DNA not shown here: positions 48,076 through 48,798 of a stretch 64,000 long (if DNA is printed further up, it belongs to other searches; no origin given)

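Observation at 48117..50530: Duplicated, translationally overlapping two-gene module of unknown family flanking a PIN/antitoxin pair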

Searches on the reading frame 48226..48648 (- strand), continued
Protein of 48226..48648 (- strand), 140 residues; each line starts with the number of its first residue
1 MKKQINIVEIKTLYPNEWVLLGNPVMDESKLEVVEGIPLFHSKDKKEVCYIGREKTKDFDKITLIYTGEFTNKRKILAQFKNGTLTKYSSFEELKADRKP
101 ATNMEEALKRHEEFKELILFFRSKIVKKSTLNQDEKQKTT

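Call 91: find_related_loci(query=A4, collection=viral_contigs, flank=2000)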
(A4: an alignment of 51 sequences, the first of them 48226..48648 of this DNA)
Query A4 (140 aa) in viral_contigs; peptide patterns used: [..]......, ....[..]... (x = any residue, [..] = any of these).
41 stretches matched a pattern, but none encodes a relative of the query by tblastn (E <= 1e-3).

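Call 92: fold_search(model_id=the predicted structure, library=pdb)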
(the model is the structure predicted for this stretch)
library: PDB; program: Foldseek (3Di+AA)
matches with E <= 10: 99; with E <= 0.001: 0
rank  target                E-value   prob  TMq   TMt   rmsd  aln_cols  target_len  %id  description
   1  9rm3_A                1.4e+00  0.14  0.15  0.08   5.3        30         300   20  Crystal structure of human CD22 Ig domains 1-3 in complex with modified sialoside 17 (released 2026-01-28)
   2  9ro7_A                1.9e+00  0.13  0.16  0.08   4.4        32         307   22  Crystal structure of human CD22 Ig domains 1-3 in complex with modified sialoside 7-012 (released 2025-12-10)
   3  8ail_F                2.2e+00  0.16  0.23  0.50   8.4        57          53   19  Bacillus phage VMY22 p56 in complex with Bacillus weidmannii Ung (released 2023-06-21)
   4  5ywz                  2.2e+00  0.04  0.12  0.08  10.0        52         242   15  AID-SUN tandem of SUN1 (released 2018-02-21)
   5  9rm3_C                2.3e+00  0.13  0.15  0.08   3.8        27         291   26  Crystal structure of human CD22 Ig domains 1-3 in complex with modified sialoside 17 (released 2026-01-28)
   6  4q7m                  2.5e+00  0.06  0.14  0.09  11.1        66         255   15  Structure of NBD288-Avi of TM287/288 (released 2015-05-20)
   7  4q7l_B                2.5e+00  0.04  0.14  0.09  10.8        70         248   14  Structure of NBD288 of TM287/288 (released 2015-05-20)
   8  7ane_y                2.5e+00  0.02  0.10  0.07  15.8        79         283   14  Leishmania Major mitochondrial ribosome (released 2021-06-23)
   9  9rm3_B                2.7e+00  0.13  0.15  0.08   2.6        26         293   23  Crystal structure of human CD22 Ig domains 1-3 in complex with modified sialoside 17 (released 2026-01-28)
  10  9ro7_B                2.7e+00  0.12  0.16  0.08   3.2        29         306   28  Crystal structure of human CD22 Ig domains 1-3 in complex with modified sialoside 7-012 (released 2025-12-10)
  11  5vkm_A                2.8e+00  0.10  0.16  0.08   4.0        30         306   20  Crystal structure of human CD22 Ig domains 1-3 in complex with alpha 2-6 sialyllactose (released 2017-10-04)
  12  8ye6_A                2.8e+00  0.02  0.14  0.02   9.2        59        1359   15  Cryo-EM structure of Cas9-sgRNA-A32 complex (released 2024-09-11)
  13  9ro7_D                3.2e+00  0.10  0.16  0.08   4.8        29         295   21  Crystal structure of human CD22 Ig domains 1-3 in complex with modified sialoside 7-012 (released 2025-12-10)
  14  9cgu_A                3.4e+00  0.02  0.13  0.03   9.8        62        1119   14  Cas9 ternary complex, 14-nt sgRNA, State II (kinked) (released 2024-12-04)
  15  5vkj_A                3.7e+00  0.08  0.16  0.08   4.5        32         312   22  Crystal structure of human CD22 Ig domains 1-3 (released 2017-10-04)
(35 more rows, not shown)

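Call 101: find_encoding_contigs(protein=P0131, flank=3000, max_places=2)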
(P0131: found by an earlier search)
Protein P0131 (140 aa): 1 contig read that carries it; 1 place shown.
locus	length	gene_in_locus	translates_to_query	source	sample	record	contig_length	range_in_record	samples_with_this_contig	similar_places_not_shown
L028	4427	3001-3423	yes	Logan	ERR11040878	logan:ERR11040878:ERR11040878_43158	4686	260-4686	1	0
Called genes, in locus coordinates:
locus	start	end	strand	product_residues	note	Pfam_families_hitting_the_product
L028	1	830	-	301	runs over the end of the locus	PF02353:CMAS, PF07021:MetW (weak), PF13489:Methyltransf_23 (weak), PF08241:Methyltransf_11, PF13649:Methyltransf_25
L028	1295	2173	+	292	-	PF05661:DUF808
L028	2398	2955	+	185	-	-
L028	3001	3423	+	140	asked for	-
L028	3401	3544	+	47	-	-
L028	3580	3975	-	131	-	PF13470:PIN_3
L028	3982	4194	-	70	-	-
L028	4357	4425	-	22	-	?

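Call 104: search_protein_families(library=pfam, max_evalue=5, proteins=[L024:130-354:+, L028:2398-2955:+, L024:2078-2437:+])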
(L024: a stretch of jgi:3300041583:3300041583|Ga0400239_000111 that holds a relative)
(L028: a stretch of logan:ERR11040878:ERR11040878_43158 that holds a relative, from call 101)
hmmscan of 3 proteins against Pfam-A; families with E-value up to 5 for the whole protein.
L024:130-354:+ (74 aa): 4 families
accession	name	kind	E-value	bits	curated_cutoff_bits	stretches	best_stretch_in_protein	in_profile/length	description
PF18506.7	RelB-like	-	1.5e-05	25.1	27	1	5-28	6-29/62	RelB Antitoxin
PF25034.1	Spectrin_SYNE1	-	0.004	17.3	35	1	9-73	15-79/188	Nesprin-1, spectrin repeats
PF01099.22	Uteroglobin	-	0.065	14.1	24.8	1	13-56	33-75/90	Uteroglobin family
PF22900.2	UCH_UBL1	-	0.13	12.7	24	1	11-56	3-48/87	Ubiquitin carboxyl-terminal hydrolases, Ubiquitin-like 1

L028:2398-2955:+ (185 aa): 0 families

L024:2078-2437:+ (119 aa): 4 families
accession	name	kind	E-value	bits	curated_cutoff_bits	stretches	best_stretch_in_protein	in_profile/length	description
PF01381.28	HTH_3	-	1.2e-13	51.3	23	1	11-65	1-55/55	Helix-turn-helix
PF12844.13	HTH_19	-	6.6e-10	39.2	30.2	1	8-66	1-59/64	Helix-turn-helix domain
PF13560.12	HTH_31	-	1.2e-07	32.4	27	1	12-64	7-60/64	Helix-turn-helix domain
PF13443.12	HTH_26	-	1.2e-06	29.1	22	1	12-70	3-62/63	Cro/C1-type HTH DNA-binding domain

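Call 105: search_solved_structures(query=L024:130-351:+, max_evalue=10, show_alignments=3)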
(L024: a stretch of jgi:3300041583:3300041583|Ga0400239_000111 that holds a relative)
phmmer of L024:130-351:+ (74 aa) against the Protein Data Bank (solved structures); distinct sequences matched with E-value up to 10: 2.
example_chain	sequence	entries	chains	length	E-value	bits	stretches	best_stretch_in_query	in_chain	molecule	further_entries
3ieg_A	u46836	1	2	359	1.4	12.7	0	26-57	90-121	DnaJ homolog subfamily C member 3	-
4n2x_A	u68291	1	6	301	1.8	12.4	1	14-68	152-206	DL-2-haloacid dehalogenase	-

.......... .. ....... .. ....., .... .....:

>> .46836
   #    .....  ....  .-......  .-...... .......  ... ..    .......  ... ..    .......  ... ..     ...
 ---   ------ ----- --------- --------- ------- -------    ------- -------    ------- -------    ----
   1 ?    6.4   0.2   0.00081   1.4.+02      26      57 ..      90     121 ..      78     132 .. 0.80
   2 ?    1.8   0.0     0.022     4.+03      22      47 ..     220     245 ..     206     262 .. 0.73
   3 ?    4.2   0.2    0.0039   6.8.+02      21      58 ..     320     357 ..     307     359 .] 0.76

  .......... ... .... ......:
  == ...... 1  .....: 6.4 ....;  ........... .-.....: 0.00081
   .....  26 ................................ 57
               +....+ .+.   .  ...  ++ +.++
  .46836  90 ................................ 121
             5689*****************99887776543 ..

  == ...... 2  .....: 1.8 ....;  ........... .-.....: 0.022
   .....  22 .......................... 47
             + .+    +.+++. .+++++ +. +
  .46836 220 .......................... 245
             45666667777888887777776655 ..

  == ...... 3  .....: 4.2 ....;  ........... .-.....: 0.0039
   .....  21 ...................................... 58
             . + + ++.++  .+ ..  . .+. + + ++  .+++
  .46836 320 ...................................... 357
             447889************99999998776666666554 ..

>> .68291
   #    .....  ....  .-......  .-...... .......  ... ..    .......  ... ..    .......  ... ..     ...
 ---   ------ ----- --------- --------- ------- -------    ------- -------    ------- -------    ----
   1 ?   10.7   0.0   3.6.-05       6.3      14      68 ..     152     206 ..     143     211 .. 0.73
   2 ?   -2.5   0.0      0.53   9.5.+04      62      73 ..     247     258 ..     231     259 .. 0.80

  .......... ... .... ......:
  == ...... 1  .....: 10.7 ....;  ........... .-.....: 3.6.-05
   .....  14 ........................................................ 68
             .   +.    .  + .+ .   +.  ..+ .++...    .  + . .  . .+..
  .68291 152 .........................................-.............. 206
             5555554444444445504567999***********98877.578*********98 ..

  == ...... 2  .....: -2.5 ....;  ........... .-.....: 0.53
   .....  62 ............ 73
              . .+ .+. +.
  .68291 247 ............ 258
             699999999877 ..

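Call 108: search_protein_families(library=ncbifam, max_evalue=5, proteins=[L024:130-354:+, L024:2704-3150:+, L024:2501-2707:+])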
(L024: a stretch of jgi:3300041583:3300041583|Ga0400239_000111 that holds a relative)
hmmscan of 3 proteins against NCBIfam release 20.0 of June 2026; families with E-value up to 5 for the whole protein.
L024:130-354:+ (74 aa): 2 families
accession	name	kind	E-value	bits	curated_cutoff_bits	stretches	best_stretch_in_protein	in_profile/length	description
TIGR01549.1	HAD-SF-IA-v1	subfamily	0.018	15.5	23.3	1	6-71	10-75/149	HAD-IA family hydrolase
NF005079.0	PRK06508.1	equivalog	0.095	13.1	83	1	3-45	43-82/93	acyl carrier protein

L024:2704-3150:+ (148 aa): 0 families

L024:2501-2707:+ (68 aa): 0 families

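Call 110: search_dna_similar(query=L024:130-351:+, collection=plasmids, mode=protein, max_evalue=0.01, max_rows=10)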
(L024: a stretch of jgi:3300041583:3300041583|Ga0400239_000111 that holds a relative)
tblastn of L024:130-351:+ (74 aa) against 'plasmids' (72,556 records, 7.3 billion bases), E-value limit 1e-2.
No match.

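Call 111: search_dna_similar(query=P0003, collection=plasmids, mode=protein, max_evalue=0.001, max_rows=10)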
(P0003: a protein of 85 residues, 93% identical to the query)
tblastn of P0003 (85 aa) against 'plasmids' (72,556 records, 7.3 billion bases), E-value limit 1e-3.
No match.
